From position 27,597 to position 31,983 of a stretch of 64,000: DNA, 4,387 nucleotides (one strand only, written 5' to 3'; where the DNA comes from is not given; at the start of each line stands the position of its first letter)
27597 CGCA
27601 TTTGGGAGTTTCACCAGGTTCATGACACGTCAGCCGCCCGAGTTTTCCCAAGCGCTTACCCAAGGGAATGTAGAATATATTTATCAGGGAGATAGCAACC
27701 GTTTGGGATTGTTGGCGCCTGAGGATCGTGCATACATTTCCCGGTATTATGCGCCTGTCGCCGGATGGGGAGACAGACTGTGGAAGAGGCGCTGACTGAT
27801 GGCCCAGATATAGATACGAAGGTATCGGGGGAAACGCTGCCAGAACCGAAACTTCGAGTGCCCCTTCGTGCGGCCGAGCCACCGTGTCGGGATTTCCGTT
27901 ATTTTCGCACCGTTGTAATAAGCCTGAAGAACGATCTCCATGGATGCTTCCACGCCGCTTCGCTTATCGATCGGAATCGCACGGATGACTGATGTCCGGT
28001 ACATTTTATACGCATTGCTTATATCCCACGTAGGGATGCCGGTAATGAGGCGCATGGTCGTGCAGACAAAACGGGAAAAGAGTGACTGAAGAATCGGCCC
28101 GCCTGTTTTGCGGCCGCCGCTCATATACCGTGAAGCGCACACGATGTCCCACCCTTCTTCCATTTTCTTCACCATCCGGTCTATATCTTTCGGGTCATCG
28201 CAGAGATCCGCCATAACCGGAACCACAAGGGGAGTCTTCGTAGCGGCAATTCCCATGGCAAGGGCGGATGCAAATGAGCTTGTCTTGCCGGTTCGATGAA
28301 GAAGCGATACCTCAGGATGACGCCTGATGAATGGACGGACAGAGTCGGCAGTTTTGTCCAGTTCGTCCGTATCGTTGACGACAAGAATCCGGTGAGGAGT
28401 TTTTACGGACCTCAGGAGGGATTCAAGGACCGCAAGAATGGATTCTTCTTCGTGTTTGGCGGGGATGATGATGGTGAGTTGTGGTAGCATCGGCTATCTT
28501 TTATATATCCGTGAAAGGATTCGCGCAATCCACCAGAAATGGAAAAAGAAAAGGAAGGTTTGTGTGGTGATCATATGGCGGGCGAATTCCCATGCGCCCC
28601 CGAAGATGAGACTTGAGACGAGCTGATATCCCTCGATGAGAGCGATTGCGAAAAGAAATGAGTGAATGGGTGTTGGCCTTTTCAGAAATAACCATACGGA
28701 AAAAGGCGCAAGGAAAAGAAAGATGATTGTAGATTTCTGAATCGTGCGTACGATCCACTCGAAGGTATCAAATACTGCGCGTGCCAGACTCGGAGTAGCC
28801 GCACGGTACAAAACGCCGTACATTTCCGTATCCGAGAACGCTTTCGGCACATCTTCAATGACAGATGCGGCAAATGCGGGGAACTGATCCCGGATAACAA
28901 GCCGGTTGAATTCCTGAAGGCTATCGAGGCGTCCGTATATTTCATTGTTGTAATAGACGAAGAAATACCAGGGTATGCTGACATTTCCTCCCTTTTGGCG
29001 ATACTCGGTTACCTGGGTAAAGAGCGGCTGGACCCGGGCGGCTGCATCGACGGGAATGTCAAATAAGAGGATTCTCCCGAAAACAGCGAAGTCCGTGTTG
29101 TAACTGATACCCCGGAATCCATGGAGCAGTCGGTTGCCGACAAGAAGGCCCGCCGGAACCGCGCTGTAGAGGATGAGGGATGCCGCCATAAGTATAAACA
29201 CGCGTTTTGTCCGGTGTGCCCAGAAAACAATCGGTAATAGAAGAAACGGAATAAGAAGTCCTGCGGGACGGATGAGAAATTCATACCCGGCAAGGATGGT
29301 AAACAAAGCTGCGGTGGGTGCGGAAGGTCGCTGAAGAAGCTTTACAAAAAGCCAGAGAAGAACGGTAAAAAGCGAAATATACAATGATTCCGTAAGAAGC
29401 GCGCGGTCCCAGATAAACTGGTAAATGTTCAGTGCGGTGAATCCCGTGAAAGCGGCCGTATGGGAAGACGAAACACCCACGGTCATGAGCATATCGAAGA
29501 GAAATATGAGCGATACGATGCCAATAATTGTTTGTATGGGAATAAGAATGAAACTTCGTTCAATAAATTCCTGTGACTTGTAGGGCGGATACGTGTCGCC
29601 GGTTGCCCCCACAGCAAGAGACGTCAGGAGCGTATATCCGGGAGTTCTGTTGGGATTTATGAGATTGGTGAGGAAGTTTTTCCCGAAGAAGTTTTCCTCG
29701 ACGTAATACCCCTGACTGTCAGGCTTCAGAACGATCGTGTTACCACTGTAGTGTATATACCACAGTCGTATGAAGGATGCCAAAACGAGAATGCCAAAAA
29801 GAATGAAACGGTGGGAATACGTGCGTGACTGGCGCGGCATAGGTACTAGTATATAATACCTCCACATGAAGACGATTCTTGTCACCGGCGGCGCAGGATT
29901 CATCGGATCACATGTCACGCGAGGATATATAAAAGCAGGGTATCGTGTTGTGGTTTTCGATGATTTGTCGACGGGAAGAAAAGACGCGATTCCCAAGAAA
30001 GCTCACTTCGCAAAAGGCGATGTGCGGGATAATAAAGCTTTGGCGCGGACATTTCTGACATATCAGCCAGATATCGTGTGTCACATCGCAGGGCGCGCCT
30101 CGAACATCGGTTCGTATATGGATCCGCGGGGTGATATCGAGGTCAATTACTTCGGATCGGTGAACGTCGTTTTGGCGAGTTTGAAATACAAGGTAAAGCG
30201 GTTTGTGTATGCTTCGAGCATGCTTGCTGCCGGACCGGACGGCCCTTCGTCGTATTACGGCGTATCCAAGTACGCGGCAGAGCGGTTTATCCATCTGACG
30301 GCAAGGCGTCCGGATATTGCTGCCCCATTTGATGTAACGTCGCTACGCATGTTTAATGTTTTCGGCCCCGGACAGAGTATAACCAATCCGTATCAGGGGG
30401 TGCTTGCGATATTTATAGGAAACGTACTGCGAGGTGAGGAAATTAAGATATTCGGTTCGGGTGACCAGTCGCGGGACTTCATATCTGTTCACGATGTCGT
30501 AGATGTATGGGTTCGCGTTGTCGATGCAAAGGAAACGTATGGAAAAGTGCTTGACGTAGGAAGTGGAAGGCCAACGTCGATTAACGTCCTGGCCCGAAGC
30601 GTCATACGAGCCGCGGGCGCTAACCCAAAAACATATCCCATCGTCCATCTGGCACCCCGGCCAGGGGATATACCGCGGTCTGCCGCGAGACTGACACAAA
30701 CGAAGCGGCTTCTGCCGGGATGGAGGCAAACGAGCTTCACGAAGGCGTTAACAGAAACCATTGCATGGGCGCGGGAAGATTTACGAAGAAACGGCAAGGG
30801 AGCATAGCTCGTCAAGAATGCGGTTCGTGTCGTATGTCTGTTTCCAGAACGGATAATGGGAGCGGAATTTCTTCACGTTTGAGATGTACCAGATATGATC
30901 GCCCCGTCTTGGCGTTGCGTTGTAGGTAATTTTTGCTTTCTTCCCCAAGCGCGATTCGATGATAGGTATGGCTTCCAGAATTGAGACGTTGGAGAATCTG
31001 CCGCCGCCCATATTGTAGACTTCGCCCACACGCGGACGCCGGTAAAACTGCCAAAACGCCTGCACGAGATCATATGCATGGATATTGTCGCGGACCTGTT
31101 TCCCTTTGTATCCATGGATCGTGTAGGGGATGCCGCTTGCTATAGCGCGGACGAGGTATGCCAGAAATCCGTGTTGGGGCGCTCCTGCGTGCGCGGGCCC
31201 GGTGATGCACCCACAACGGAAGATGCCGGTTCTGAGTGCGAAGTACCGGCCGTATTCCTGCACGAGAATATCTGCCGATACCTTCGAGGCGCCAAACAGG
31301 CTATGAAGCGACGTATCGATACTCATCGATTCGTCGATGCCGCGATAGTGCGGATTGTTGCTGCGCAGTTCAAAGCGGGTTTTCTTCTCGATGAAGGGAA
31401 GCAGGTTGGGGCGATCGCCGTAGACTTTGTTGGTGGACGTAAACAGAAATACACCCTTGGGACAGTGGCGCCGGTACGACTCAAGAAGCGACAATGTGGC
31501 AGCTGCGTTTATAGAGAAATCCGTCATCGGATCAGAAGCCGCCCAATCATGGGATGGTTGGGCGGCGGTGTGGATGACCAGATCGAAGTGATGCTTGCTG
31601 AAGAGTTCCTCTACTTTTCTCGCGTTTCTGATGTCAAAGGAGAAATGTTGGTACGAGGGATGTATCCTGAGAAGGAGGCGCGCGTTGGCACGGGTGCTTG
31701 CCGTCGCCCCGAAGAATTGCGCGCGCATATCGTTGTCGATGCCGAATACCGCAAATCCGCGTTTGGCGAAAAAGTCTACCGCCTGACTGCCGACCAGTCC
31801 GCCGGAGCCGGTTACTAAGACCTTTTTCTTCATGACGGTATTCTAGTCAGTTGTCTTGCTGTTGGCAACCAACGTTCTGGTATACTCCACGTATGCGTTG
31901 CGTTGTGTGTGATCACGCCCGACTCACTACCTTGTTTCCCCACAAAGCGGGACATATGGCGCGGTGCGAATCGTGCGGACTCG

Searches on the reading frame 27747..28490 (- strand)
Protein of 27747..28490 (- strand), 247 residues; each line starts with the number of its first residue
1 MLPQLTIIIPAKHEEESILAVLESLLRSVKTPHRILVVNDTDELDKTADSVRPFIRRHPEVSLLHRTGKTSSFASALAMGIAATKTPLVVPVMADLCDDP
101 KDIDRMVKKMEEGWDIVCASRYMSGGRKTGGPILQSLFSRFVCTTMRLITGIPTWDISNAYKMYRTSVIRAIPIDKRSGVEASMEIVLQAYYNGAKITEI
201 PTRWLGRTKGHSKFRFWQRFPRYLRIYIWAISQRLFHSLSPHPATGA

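Call 18: search_protein_families(library=pfam, proteins=[window:27747-28490:-], max_evalue=0.00001)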
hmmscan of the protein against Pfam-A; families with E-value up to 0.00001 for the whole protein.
window:27747-28490:- (247 aa): 2 families
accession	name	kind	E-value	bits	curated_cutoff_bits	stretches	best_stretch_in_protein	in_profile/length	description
PF00535.33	Glycos_transf_2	-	7.4e-20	72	23.3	1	6-170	1-165/168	Glycosyl transferase family 2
PF13641.12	Glyco_tranf_2_3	-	7.9e-07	29.8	27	1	3-125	1-127/230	Glycosyltransferase like family 2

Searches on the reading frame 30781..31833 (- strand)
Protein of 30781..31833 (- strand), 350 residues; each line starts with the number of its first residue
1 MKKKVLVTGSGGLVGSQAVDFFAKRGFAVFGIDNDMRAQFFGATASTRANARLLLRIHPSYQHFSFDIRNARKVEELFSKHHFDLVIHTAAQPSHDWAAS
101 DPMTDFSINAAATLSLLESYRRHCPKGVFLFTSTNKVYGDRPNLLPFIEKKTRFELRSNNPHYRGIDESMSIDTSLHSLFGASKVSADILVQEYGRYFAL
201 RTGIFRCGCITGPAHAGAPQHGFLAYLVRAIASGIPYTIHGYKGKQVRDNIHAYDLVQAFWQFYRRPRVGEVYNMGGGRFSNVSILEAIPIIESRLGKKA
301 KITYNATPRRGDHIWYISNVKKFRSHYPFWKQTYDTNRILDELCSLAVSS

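Call 18: search_protein_families(library=pfam, proteins=[window:30781-31833:-], max_evalue=0.00001)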
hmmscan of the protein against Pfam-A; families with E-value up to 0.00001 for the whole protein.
window:30781-31833:- (350 aa): 5 families
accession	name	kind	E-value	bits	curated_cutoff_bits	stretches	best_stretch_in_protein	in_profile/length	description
PF01370.27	Epimerase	-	3.2e-38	131.9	20.9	1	5-276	1-240/240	NAD dependent epimerase/dehydratase family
PF16363.11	GDP_Man_Dehyd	-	1e-26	94.6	27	1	6-285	1-263/332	GDP-mannose 4,6 dehydratase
PF04321.23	RmlD_sub_bind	-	2.6e-10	40.3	27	1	4-139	2-106/287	RmlD substrate binding domain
PF07993.18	NAD_binding_4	-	2.3e-08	33.9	20.1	1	81-234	87-233/258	Male sterility protein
PF02719.21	Polysacc_synt_2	-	6.6e-06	26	20.2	0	5-136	1-130/293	Polysaccharide biosynthesis protein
